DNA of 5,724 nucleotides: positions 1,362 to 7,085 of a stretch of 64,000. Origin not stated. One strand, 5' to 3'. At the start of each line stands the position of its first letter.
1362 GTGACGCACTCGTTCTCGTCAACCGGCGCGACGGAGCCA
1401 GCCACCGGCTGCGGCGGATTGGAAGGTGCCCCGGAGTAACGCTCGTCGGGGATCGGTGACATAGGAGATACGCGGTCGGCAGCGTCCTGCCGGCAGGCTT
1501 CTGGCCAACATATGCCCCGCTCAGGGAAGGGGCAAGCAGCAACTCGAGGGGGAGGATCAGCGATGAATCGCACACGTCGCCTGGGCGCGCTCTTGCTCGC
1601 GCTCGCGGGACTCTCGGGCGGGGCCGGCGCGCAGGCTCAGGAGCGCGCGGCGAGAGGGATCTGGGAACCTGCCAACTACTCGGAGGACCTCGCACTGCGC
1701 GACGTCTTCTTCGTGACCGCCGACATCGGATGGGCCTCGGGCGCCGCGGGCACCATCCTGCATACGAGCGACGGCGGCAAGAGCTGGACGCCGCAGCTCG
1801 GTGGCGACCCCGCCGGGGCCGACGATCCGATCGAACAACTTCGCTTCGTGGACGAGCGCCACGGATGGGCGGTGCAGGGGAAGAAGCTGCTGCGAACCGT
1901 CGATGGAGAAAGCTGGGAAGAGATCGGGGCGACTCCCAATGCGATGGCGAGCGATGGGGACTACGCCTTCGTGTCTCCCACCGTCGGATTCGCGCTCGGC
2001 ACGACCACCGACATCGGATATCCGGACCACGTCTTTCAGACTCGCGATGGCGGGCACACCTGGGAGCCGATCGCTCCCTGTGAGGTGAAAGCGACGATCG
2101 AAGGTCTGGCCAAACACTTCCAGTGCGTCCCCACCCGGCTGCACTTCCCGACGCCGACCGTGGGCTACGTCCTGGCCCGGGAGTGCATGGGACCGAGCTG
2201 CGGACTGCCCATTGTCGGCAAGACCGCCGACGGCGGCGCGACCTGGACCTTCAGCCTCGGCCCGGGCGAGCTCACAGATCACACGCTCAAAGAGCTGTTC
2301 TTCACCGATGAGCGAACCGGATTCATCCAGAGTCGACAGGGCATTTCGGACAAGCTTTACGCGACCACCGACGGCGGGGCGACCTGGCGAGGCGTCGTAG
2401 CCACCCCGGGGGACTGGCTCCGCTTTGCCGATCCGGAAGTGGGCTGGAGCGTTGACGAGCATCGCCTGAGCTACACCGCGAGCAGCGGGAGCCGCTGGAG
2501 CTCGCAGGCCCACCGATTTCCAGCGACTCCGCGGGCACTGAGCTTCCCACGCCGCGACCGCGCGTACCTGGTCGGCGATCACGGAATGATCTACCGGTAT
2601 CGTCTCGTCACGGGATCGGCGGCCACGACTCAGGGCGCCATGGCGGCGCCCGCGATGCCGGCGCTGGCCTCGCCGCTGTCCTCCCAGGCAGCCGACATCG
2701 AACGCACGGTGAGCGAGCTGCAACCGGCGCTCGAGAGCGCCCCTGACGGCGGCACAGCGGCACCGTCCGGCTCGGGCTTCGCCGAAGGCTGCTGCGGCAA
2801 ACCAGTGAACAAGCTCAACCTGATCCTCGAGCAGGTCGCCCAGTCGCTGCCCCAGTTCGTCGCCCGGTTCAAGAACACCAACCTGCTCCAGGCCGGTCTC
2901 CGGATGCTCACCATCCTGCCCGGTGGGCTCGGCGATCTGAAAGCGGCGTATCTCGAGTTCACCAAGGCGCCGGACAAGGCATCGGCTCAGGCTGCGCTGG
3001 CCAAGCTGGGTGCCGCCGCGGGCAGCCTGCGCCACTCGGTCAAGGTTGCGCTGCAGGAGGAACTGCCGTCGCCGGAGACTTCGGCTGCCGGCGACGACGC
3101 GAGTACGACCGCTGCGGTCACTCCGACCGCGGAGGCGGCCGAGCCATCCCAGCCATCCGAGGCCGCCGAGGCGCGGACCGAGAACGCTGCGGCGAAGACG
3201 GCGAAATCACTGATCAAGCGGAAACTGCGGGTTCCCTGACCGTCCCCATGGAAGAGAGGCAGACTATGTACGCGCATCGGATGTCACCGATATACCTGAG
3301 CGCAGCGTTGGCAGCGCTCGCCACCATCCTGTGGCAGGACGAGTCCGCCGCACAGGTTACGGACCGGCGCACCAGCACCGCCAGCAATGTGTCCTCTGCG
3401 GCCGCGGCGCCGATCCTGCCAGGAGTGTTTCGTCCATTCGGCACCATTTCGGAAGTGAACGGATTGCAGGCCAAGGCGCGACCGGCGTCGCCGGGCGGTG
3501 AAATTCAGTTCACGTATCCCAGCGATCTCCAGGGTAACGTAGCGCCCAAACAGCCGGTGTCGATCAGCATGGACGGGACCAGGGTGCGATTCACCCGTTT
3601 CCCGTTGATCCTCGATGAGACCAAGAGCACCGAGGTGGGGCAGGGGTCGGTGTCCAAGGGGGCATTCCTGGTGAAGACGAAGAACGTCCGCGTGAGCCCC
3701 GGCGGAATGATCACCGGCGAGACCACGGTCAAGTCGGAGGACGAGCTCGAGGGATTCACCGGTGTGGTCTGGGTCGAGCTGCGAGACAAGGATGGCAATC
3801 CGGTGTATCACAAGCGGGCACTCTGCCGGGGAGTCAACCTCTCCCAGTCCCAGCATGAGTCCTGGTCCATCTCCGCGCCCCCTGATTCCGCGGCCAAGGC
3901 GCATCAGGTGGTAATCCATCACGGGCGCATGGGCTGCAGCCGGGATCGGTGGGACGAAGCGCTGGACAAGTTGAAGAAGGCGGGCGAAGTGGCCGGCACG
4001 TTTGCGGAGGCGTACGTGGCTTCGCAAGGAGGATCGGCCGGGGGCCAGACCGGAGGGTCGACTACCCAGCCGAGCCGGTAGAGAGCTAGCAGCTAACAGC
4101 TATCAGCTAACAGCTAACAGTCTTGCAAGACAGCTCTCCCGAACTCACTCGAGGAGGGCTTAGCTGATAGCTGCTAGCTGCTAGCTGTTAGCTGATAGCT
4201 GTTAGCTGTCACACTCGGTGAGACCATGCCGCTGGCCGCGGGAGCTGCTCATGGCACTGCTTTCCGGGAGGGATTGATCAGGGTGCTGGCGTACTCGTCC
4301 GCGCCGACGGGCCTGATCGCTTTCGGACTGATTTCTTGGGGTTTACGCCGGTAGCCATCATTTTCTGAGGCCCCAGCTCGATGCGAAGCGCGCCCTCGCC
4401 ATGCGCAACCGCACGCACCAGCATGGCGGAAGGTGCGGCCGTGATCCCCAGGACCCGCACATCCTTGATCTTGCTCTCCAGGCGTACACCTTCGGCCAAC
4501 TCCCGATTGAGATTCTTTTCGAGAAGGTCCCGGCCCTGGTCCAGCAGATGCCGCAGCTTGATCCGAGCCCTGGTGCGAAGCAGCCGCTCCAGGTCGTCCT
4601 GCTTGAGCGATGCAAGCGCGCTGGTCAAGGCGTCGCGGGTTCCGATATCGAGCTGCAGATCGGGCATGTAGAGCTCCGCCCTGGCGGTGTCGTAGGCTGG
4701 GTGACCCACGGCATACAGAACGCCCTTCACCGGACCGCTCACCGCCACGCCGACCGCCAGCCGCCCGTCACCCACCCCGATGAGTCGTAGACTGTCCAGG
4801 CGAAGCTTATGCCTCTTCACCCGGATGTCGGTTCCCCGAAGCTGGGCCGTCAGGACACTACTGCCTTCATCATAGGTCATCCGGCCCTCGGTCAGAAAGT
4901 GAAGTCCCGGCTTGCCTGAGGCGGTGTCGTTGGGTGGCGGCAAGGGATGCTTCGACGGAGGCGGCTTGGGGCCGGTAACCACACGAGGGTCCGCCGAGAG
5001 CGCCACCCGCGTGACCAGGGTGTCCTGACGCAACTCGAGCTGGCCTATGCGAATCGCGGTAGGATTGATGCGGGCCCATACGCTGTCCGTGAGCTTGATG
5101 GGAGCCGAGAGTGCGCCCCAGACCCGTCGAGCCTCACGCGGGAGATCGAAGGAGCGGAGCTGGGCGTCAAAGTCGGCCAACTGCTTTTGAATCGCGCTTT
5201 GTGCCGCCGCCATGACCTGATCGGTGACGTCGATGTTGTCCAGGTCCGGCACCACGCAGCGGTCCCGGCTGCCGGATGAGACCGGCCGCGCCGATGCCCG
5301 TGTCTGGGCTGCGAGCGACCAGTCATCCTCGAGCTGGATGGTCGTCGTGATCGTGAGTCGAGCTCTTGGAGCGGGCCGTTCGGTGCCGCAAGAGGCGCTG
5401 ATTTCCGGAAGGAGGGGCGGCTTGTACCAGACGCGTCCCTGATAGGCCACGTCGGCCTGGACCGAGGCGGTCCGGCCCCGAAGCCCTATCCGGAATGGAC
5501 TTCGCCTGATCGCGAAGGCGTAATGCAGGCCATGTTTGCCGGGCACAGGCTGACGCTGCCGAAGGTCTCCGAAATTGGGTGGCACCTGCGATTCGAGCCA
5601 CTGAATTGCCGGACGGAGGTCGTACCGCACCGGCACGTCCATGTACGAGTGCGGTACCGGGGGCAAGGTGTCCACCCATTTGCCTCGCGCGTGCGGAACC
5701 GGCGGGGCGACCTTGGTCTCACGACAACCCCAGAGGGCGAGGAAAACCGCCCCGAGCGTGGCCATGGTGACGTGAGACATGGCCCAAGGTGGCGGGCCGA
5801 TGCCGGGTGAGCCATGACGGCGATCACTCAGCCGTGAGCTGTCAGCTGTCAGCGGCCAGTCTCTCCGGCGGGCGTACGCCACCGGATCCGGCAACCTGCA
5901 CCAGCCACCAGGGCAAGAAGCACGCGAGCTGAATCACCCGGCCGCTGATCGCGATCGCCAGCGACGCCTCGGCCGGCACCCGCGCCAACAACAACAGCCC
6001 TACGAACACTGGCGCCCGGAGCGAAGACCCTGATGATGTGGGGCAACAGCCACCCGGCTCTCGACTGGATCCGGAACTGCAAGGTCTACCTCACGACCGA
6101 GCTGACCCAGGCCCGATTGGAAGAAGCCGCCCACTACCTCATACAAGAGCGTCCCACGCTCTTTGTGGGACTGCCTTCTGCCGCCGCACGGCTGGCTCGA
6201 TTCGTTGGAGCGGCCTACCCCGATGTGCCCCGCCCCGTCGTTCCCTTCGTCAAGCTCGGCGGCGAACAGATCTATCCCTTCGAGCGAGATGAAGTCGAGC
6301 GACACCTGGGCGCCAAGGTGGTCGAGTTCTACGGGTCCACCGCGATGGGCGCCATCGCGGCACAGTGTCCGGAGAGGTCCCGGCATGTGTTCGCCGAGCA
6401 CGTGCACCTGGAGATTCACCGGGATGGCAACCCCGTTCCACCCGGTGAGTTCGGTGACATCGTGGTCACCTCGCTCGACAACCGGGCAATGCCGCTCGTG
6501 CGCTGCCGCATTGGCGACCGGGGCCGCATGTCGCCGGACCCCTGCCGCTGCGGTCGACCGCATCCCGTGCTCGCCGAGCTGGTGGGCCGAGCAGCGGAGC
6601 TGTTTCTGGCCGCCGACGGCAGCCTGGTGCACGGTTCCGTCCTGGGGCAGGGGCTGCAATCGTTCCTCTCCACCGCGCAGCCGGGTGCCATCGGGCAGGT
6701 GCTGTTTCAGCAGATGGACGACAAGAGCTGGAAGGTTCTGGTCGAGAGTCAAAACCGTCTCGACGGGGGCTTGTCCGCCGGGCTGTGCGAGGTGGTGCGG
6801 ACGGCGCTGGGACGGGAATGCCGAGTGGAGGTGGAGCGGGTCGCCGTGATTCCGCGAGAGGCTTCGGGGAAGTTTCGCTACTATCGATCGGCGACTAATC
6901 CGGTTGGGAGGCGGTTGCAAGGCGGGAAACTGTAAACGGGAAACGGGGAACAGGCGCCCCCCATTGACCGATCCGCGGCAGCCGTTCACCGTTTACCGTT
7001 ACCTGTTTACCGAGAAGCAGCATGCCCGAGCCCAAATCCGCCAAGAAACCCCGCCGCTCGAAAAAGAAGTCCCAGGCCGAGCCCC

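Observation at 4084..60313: Dispersed family of intergenic hairpins built from tandem 7-nt (once 9-nt) words, one different word per locus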

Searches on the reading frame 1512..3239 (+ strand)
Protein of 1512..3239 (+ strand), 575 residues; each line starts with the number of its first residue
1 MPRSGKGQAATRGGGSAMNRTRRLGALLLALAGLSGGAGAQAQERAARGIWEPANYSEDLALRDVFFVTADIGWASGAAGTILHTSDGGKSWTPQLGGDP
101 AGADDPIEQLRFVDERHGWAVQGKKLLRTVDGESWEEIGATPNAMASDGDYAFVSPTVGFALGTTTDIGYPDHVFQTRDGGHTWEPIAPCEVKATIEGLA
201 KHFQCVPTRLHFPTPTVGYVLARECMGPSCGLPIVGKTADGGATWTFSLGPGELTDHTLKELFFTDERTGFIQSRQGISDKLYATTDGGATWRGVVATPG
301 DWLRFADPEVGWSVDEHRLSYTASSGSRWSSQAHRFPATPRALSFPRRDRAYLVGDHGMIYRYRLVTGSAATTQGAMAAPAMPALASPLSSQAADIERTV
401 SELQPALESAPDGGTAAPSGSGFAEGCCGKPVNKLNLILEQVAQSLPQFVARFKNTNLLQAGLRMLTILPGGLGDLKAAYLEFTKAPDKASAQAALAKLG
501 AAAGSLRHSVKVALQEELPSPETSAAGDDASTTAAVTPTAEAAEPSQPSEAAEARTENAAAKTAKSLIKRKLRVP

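Call 18: search_protein_families(library=pfam, proteins=[window:1512-3239:+])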
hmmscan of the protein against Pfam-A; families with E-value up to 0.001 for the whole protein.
window:1512-3239:+ (575 aa): 2 families
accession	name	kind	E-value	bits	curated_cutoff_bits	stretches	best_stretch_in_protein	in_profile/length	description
PF14870.12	PSII_BNR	-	3e-15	56.7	27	1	48-94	6-52/303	Photosynthesis system II assembly factor YCF48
PF02012.26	BNR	-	5.6e-05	23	27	0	283-292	1-10/12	BNR/Asp-box repeat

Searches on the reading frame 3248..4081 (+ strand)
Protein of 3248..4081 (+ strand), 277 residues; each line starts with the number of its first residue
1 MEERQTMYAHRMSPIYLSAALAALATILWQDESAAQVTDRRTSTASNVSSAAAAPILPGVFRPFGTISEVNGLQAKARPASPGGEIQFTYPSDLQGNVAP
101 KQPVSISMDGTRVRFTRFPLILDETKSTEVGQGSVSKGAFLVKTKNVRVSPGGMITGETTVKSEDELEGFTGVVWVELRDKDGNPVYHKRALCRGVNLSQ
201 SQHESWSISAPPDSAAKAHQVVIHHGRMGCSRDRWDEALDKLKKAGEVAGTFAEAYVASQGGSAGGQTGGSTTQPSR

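Call 15: find_encoding_contigs(protein=window:3248-4081:+, flank=3000, max_places=6)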
Protein window:3248-4081:+ (277 aa): no gene with exactly this product is on record in the collection.
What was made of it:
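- Tried and rejected: The look-up of protein 3248-4081 failed, probably because the called start differs (call 15).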

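Call 18: search_protein_families(library=pfam, proteins=[window:3248-4081:+])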
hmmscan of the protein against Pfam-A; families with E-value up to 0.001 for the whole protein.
window:3248-4081:+ (277 aa): 0 families

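Call 82: search_protein_families(library=ncbifam, proteins=[window:3248-4081:+], max_evalue=0.01)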
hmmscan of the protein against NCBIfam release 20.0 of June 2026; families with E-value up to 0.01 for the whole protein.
window:3248-4081:+ (277 aa): 0 families

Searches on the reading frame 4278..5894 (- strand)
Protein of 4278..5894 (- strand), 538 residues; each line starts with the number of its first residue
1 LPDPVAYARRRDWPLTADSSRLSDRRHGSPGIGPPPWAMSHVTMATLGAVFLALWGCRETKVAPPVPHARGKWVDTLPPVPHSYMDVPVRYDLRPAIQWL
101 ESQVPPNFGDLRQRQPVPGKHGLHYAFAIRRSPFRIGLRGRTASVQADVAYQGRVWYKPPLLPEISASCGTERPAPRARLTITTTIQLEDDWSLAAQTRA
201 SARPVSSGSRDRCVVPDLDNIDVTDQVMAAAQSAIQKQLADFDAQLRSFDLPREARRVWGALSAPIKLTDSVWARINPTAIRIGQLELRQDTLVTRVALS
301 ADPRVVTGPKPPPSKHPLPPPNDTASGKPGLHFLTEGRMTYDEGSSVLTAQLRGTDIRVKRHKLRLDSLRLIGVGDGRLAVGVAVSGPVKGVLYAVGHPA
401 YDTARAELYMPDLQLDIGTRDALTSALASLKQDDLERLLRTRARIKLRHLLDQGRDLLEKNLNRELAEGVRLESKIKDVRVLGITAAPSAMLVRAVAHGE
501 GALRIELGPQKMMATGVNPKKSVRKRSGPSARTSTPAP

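Call 18: search_protein_families(library=pfam, proteins=[window:4278-5894:-])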
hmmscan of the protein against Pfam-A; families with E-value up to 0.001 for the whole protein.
window:4278-5894:- (538 aa): 1 family
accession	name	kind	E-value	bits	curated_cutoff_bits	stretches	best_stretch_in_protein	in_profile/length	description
PF14356.11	DUF4403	-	3.3e-70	237.3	28.3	1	82-504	2-424/425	Domain of unknown function (DUF4403)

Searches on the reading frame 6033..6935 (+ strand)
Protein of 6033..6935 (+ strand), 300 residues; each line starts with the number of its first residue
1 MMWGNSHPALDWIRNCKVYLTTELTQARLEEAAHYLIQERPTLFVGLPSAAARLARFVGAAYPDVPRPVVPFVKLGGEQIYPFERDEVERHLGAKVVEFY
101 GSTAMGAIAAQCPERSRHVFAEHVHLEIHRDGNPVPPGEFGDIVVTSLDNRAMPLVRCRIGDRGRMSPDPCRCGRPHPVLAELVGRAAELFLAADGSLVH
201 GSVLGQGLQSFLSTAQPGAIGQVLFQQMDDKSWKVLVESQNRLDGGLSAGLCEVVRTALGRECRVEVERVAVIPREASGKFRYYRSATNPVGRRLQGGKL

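Call 18: search_protein_families(library=pfam, proteins=[window:6033-6935:+])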
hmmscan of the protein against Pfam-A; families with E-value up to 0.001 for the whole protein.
window:6033-6935:+ (300 aa): 1 family
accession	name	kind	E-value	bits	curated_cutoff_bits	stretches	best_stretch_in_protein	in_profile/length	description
PF00501.34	AMP-binding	-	2.5e-06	27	29.9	1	30-146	245-375/384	AMP-binding enzyme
